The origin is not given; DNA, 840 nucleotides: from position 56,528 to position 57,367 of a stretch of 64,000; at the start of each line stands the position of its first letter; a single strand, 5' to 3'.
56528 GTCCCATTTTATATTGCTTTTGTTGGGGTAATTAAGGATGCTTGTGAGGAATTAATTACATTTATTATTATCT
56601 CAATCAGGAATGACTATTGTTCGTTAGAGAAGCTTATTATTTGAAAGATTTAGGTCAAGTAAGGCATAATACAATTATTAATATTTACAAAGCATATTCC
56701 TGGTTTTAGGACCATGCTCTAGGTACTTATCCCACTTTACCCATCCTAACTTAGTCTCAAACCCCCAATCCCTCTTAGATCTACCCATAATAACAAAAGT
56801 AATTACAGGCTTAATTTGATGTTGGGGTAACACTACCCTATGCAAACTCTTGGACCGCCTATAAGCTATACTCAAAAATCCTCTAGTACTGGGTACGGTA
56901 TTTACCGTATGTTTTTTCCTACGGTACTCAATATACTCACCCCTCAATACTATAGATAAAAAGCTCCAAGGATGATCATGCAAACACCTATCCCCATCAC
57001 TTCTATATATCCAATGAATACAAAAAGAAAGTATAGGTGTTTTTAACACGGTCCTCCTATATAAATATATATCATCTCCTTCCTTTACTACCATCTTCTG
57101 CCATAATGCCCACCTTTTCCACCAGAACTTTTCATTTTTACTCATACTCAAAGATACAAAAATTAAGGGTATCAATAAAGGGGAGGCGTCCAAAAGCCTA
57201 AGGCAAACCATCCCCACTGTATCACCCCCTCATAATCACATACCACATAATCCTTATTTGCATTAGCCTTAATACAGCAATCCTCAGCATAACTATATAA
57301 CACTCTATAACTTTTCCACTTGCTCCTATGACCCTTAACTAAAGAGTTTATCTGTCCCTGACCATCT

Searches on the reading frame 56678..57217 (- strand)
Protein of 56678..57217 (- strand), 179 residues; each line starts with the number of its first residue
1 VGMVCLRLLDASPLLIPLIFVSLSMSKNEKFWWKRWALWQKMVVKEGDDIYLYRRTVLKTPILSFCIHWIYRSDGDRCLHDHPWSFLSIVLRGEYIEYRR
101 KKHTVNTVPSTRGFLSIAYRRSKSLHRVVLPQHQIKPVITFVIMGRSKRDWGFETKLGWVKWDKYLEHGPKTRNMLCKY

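Call 95: search_protein_families(library=phrogs, proteins=[window:56678-57217:-], max_evalue=0.0001)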
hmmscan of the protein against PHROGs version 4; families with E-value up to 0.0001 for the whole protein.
window:56678-57217:- (179 aa): 1 family
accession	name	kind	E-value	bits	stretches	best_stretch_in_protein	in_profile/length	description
phrog_4786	-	other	4.6e-33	115.9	1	28-171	16-162/252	cysteine dioxygenase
